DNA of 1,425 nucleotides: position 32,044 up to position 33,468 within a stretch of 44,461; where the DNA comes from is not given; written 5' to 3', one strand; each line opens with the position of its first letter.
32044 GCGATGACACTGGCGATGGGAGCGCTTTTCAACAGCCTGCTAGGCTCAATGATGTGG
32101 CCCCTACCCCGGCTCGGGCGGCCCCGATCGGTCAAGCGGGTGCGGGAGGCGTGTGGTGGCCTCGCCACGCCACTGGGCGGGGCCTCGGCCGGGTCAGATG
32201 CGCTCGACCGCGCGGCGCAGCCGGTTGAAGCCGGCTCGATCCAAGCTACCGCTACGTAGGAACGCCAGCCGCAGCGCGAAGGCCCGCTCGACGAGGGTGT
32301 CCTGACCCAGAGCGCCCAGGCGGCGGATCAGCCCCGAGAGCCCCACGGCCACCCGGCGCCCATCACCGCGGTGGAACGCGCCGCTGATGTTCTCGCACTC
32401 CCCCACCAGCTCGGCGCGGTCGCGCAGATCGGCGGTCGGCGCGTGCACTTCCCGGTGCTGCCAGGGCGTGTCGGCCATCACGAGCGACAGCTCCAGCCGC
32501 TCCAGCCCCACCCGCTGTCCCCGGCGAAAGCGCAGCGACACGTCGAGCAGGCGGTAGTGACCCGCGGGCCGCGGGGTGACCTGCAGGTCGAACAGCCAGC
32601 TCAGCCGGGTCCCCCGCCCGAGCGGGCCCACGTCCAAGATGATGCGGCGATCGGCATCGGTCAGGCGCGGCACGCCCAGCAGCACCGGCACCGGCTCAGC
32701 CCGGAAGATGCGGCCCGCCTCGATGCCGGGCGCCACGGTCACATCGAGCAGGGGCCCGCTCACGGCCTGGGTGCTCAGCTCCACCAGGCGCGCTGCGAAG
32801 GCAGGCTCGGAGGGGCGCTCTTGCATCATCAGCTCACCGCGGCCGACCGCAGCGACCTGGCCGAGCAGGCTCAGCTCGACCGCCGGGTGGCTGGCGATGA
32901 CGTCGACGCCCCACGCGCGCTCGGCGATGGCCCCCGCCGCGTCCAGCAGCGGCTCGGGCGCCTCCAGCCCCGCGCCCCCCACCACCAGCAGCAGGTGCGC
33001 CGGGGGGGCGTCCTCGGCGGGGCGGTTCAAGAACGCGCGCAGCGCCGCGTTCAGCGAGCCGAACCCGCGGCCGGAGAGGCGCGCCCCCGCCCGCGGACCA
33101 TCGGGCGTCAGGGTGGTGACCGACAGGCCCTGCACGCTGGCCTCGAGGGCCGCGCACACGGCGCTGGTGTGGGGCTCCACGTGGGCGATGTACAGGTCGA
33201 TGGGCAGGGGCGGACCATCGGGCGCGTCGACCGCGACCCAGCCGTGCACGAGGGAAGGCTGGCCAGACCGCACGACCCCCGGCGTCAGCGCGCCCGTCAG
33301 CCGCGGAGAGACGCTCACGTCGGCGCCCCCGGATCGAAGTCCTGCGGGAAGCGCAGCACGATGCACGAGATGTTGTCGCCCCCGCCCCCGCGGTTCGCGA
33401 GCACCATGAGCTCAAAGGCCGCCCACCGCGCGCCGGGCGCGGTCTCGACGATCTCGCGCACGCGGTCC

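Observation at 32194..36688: Tightly coupled four-gene module: wHTH-like protein / Cys-rich FN3 lipoprotein / Cys-ribbon-pseudokinase-PP2C fusion / MIDAS-less vWA-like protein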

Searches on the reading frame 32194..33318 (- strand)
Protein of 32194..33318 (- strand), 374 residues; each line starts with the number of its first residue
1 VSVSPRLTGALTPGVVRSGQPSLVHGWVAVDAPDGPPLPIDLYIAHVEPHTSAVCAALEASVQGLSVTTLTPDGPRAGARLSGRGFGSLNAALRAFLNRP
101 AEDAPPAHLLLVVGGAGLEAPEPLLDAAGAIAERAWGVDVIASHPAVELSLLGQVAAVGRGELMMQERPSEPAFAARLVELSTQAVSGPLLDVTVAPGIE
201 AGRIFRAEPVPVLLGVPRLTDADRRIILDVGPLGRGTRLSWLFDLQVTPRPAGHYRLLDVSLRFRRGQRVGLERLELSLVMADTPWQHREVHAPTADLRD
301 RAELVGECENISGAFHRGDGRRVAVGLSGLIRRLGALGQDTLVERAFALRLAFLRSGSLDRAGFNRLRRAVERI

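Call 3: search_protein_families(library=pfam, proteins=[window:32194-33318:-], max_evalue=1)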
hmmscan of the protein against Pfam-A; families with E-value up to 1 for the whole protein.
window:32194-33318:- (374 aa): 0 families

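Call 4: search_protein_families(library=ncbifam, proteins=[window:32194-33318:-], max_evalue=1)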
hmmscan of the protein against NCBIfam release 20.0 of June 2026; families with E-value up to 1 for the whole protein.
window:32194-33318:- (374 aa): 0 families

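Call 17: find_homologous_proteins(query=window:32194-33318:-, max_evalue=0.001)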
Query window:32194-33318:- (374 aa): 2 proteins with E <= 0.001 among 8000 candidates.
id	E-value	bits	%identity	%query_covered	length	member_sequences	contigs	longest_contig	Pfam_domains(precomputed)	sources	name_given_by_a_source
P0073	1.9e-237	805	100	100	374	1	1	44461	-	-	-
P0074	7.6e-75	270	45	93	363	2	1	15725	-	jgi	jgi:hypothetical protein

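Call 22: search_protein_families(library=pfam, alignment_id=A2, max_evalue=1)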
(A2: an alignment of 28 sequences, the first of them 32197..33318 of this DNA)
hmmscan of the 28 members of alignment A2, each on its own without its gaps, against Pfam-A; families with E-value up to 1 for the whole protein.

A. member 1, window:32197-33318:- (374 aa): 0 families

B. families by the number of members that match (of 28 scanned): 11 families
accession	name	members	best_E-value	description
PF13424.12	TPR_12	4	0.029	Tetratricopeptide repeat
PF12523.13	DUF3725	2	0.17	Protein of unknown function (DUF3725)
PF13817.11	DDE_Tnp_IS66_C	1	0.0029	IS66 C-terminal element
PF22474.2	Ago_Mid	1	0.052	Argonaute, middle domain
PF20663.3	COG4_N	1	0.082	Conserved oligomeric Golgi complex subunit 4, N-terminal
PF04303.18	PrpF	1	0.12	PrpF protein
PF23810.1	DUF7182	1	0.17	Family of unknown function (DUF7182)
PF16288.11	DUF4934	1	0.19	Domain of unknown function (DUF4934)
PF07021.18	MetW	1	0.21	Methionine biosynthesis protein MetW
PF01077.27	NIR_SIR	1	0.25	Nitrite and sulphite reductase 4Fe-4S domain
PF09081.16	AMT4_dom_C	1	0.26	Glucan 1,4-alpha-maltotetraohydrolase, domain C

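Call 23: search_solved_structures(query=A2, max_evalue=10, show_alignments=2)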
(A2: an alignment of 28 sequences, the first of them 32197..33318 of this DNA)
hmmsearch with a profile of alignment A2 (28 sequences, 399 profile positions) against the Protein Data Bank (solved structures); distinct sequences matched with E-value up to 10: 22.
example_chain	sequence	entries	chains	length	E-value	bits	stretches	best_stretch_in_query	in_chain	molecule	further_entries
4fx5_A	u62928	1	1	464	0.00013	24.7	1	106-370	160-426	von Willebrand factor type A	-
6nmi_E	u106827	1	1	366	0.0059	19.2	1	93-197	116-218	General transcription factor IIH subunit 2, p44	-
8ebt_E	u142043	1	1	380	0.0061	19.2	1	93-197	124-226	General transcription factor IIH subunit 2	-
5o85_B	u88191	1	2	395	0.0066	19.1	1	93-197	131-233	General transcription factor IIH subunit 2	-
28jm_E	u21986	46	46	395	0.0066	19.1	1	93-197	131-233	General transcription factor IIH subunit 2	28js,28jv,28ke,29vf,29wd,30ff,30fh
8ebs_E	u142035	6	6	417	0.0069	19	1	93-197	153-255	General transcription factor IIH subunit 2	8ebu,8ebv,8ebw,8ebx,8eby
4hql_A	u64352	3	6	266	0.0083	18.8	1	93-170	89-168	Sporozoite surface protein 2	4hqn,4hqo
8rev_D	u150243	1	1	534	0.024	17.2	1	95-168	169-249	General transcription and DNA repair factor IIH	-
8jtk_B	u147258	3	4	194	0.12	14.9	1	106-168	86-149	26S proteasome non-ATPase regulatory subunit 4 homolog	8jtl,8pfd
8j4a_D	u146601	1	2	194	0.12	14.9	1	106-168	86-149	26S proteasome non-ATPase regulatory subunit 4 homolog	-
5vfp_b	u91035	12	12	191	0.14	14.7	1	103-162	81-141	26S proteasome non-ATPase regulatory subunit 4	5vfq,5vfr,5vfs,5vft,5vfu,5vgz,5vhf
9gtu_A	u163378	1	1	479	0.19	14.3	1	74-167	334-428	Collagen alpha-1(VI) chain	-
5ln1_A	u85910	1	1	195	0.19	14.3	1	108-162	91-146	26S proteasome regulatory subunit RPN10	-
6fvt_W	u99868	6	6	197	0.2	14.2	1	107-162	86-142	26S proteasome regulatory subunit RPN10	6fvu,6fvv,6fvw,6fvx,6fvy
12bm_b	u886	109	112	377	0.3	13.6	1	106-162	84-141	RPN10 | 26S proteasome non-ATPase regulatory subunit 4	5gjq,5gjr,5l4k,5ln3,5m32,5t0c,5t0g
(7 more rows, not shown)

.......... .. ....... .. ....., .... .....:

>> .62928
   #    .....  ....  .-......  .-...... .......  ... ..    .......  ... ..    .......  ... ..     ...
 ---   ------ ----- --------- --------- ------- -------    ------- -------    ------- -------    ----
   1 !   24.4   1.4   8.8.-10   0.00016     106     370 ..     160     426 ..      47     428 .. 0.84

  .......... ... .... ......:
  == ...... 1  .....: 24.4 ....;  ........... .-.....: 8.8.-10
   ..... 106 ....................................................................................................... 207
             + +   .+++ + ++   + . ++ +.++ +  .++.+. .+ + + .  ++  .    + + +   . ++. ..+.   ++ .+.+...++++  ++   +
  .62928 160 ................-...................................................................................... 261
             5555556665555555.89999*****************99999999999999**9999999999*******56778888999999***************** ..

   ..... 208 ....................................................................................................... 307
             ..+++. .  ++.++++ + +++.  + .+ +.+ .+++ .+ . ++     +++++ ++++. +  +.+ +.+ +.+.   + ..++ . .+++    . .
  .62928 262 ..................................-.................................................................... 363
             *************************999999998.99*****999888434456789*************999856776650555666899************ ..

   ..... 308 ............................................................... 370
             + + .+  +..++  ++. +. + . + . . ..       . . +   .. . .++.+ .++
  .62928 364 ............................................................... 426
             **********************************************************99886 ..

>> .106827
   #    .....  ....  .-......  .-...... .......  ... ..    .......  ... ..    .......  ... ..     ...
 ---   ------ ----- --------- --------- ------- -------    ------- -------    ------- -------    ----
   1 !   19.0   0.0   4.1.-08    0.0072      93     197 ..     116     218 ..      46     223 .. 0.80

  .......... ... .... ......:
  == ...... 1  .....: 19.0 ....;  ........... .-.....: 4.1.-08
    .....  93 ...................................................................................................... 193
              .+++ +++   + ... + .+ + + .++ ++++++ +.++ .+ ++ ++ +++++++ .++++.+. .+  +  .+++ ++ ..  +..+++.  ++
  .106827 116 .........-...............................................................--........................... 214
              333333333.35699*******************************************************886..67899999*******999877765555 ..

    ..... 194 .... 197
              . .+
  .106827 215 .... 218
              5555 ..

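Call 30: search_protein_families(library=padloc, proteins=[window:32194-33318:-], max_evalue=1)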
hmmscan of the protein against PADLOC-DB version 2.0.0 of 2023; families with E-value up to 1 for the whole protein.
window:32194-33318:- (374 aa): 0 families

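Call 36: search_protein_representatives(alignment_id=A4)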
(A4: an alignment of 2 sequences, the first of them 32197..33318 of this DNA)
Query: 2 sequences, 387 profile positions. Proteins with E-value up to 0.001 (for the whole library): 54; up to 1e-10: 29; up to 1e-30: 11. The best 54 are listed.
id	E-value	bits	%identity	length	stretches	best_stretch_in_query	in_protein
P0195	1.3e-68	248.2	-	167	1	212-379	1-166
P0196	1.4e-52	195.4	-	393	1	30-375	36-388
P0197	2.9e-42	161.5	-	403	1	109-375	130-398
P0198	1.4e-41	159.2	-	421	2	295-377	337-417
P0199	1.7e-39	152.3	-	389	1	79-378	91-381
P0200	6.3e-39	150.5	-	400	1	57-376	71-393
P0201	3.7e-38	147.9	-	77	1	312-387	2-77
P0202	1.2e-37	146.3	-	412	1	83-379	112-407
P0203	7.3e-37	143.7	-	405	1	47-375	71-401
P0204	1.4e-33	132.9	-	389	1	8-376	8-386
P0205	1.4e-33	132.9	-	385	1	13-376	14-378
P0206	1.2e-29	120.0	-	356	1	112-376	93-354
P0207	4.5e-29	118.0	-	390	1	50-376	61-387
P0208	3.5e-28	115.1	-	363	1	74-375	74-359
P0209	1.6e-26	109.6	-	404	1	99-382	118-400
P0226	3.9e-09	52.4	-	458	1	84-379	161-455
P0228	3.3e-08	49.3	-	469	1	152-351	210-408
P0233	1.4e-06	43.9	-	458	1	110-349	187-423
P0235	6.5e-06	41.8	-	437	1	105-377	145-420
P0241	2.1e-04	36.8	-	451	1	114-379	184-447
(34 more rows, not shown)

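Call 40: search_protein_families(library=pfam, alignment_id=A6, max_evalue=0.001)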
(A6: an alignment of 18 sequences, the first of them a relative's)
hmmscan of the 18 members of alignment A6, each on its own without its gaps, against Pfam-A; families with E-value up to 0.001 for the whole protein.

A. member 1, P0225 (519 aa): 4 families
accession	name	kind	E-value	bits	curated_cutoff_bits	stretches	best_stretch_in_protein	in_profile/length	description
PF00092.34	VWA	-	5.8e-22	79.2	23.8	1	44-209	2-172/174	von Willebrand factor type A domain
PF13768.12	VWA_3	-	3e-10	40.8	27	1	44-194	3-151/155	von Willebrand factor type A domain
PF00542.24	Ribosomal_L12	-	3.6e-10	40.5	25.9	1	449-514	1-66/67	Ribosomal protein L7/L12 C-terminal domain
PF13519.12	VWA_2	-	3.6e-09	37.6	27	1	46-150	3-107/107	von Willebrand factor type A domain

B. families by the number of members that match (of 18 scanned): 9 families
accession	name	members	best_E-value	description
PF00092.34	VWA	18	3.6e-22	von Willebrand factor type A domain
PF13519.12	VWA_2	17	3e-17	von Willebrand factor type A domain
PF13768.12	VWA_3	14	1.1e-16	von Willebrand factor type A domain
PF05762.20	VWA_CoxE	5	6.5e-07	VWA domain containing CoxE-like protein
PF00542.24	Ribosomal_L12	3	2.4e-14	Ribosomal protein L7/L12 C-terminal domain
PF10138.15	vWA-TerF-like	3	2.3e-05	vWA found in TerF C terminus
PF25106.1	VWA_4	3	0.00011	von Willebrand factor A domain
PF00226.36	DnaJ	1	1.3e-20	DnaJ domain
PF11775.14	CobT_C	1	0.00014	Cobalamin biosynthesis protein CobT VWA domain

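Call 47: predict_structure(alignment_id=A5)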
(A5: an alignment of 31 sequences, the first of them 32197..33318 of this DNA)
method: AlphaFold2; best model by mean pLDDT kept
length: 374 residues; sequences in the alignment: 31
mean_pLDDT: 93.1   pTM: 0.89
mean pLDDT of the five models: 93.1, 92.8, 92.6, 92.4, 92.2
residues with pLDDT >= 90: 314; 70-90: 52; 50-70: 8; < 50: 0
segments of 3 or more residues with pLDDT < 50: none
pLDDT, mean of each block of 10 residues (from residue 1): 88 95 97 93 91 83 90 93 90 96 87 87 96 94 92 94 85 84 94 98 95 95 96 93 98 98 94 97 82 91 96 96 98 98 98 97 95 93
secondary structure, 60 per line:
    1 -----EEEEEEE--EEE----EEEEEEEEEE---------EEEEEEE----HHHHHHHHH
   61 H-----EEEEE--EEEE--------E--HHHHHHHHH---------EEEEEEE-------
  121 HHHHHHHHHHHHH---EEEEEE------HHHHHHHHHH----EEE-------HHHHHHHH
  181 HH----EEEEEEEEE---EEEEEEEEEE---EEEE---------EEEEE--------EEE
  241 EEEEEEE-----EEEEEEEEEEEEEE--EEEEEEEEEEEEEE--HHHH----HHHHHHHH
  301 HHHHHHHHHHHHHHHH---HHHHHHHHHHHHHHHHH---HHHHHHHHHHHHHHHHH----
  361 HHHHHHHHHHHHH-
elements in order: E6-12 E15-17 E22-31 E41-47 H52-61 E67-71 E74-77 H89-97 E107-113 H121-133 E137-142 H149-158 E163-165 H173-182 E187-195 E199-208 E212-215 E225-229 E238-247 E253-266 E269-282 H285-288 H293-316 H320-336 H340-356 H361-373

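Call 50: find_encoding_contigs(protein=P0226, flank=6000, max_places=2)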
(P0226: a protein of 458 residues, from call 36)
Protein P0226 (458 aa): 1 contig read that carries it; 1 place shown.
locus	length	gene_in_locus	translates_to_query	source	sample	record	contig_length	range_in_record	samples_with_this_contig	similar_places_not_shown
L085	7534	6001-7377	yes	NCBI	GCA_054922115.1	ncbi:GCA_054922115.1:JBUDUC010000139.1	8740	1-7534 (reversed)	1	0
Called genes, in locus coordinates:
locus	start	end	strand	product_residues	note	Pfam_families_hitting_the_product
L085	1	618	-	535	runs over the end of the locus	-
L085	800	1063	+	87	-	-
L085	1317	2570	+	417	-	PF02812:ELFV_dehydrog_N, PF00208:ELFV_dehydrog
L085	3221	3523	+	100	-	PF01909:NTP_transf_2, PF18765:Polbeta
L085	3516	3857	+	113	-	PF01934:HepT-like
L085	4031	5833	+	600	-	PF24517:CBM96, PF06848:Disaggr_repeat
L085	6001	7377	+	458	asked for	PF00092:VWA, PF13519:VWA_2, PF13768:VWA_3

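Call 51: find_encoding_contigs(protein=P0233, flank=6000, max_places=2)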
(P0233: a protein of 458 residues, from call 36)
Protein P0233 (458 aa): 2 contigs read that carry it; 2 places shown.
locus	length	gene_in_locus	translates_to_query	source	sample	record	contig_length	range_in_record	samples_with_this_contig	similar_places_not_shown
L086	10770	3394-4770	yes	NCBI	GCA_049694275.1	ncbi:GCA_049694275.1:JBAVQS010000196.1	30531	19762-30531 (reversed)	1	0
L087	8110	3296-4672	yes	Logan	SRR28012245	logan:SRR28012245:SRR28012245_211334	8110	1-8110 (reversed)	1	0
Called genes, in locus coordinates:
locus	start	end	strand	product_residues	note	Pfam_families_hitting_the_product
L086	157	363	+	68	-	-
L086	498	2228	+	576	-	PF00069:Pkinase, PF07714:PK_Tyr_Ser-Thr, PF03109:ABC1 (weak)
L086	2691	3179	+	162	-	-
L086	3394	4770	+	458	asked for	PF00092:VWA, PF13519:VWA_2, PF13768:VWA_3 (weak)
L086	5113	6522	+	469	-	PF00481:PP2C, PF13672:PP2C_2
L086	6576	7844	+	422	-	PF05762:VWA_CoxE (weak), PF00092:VWA, PF13519:VWA_2, PF13768:VWA_3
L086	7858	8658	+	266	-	PF12773:DZR, PF13240:Zn_Ribbon_1, PF13248:Zn_ribbon_3 (faint), PF24463:DUF7577 (faint), PF13240:Zn_Ribbon_1 (weak), PF00498:FHA, PF16697:Yop-YscD_cpl (weak)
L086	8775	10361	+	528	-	PF00069:Pkinase, PF01636:APH (faint), PF07714:PK_Tyr_Ser-Thr, PF03109:ABC1 (weak), PF06271:RDD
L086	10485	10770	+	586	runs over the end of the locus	PF00069:Pkinase, PF01636:APH (faint), PF07714:PK_Tyr_Ser-Thr, PF03109:ABC1 (weak), PF00641:Zn_ribbon_RanBP (faint), PF12773:DZR, PF13240:Zn_Ribbon_1 (faint), PF13248:Zn_ribbon_3 (faint), +1 more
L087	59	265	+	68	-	-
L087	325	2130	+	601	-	PF00069:Pkinase, PF07714:PK_Tyr_Ser-Thr, PF03109:ABC1 (weak)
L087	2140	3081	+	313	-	-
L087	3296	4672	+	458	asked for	PF00092:VWA, PF13519:VWA_2, PF13768:VWA_3 (weak)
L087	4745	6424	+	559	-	PF13240:Zn_Ribbon_1 (weak), PF00481:PP2C, PF13672:PP2C_2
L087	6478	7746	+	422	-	PF05762:VWA_CoxE (weak), PF00092:VWA, PF13519:VWA_2, PF13768:VWA_3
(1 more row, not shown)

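Call 53: fold_search(model_id=the predicted structure, library=pdb)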
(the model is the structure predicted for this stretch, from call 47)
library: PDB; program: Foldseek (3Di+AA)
matches with E <= 10: 1377; with E <= 0.001: 60
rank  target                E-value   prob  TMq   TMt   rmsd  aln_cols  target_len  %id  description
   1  4fx5                  9.8e-19  1.00  0.73  0.65   4.9       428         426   15  von Willebrand factor type A from Catenulispora acidiphila (released 2012-07-18)
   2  8s05_A                3.5e-17  1.00  0.63  0.62   5.9       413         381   11  ArnAB complex an archaeal ortholog of the Sec23/24 core motif (released 2025-10-29)
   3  8s05_B                1.5e-16  1.00  0.64  0.63   5.6       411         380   12  ArnAB complex an archaeal ortholog of the Sec23/24 core motif (released 2025-10-29)
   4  5a8j                  1.3e-15  1.00  0.53  0.54   7.8       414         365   12  Crystal structure of the ArnB paralog VWA2 from Sulfolobus acidocaldarius (released 2016-06-22)
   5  6fpz_A                1.9e-09  1.00  0.46  0.32   7.1       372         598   10  Inter-alpha-inhibitor heavy chain 1, D298A (released 2019-02-27)
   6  6fpy_B                3.3e-09  1.00  0.48  0.33   6.7       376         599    9  Inter-alpha-inhibitor heavy chain 1, wild type (released 2019-02-27)
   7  2qtv_A                3.6e-09  1.00  0.40  0.24  11.2       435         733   12  Structure of Sec23-Sar1 complexed with the active fragment of Sec31 (released 2008-01-15)
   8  6fpy_A                4.3e-09  1.00  0.46  0.32   7.4       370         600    9  Inter-alpha-inhibitor heavy chain 1, wild type (released 2019-02-27)
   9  6to1                  4.3e-09  1.00  0.27  0.19  18.4       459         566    8  Crystal structure of three N-terminal domains of the type V pili tip protein Mfa5 from Porphyromonas gingivalis (released 2020-12-02)
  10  2nut_B                4.9e-09  1.00  0.48  0.27   8.5       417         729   11  Crystal Structure of the human Sec23a/24a heterodimer, complexed with the SNARE protein Sec22b (released 2007-05-22)
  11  5vng_B                6.9e-09  1.00  0.51  0.29   8.6       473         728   11  Crystal structure of Sec23a/Sec24a/Sec22 complexed with a C-terminal II sorting motif (released 2017-07-05)
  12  5kyu_B                1.4e-08  1.00  0.51  0.29   8.4       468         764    9  crystal structure of Sec23 and TANGO1 peptide2 complex (released 2016-09-14)
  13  9b9k_B                2.0e-08  1.00  0.30  0.30  10.3       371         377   10  Integrin alpha-5 beta-1 in complex with MINT1526A Fab (released 2025-02-05)
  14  5vno_A                2.4e-08  1.00  0.42  0.25  11.8       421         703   11  Crystal structure of Sec23a/Sec24a/Sec22 (released 2017-07-05)
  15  3eh2_B                2.6e-08  1.00  0.46  0.27   8.9       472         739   11  Crystal structure of the human COPII-coat protein Sec24c (released 2008-10-21)
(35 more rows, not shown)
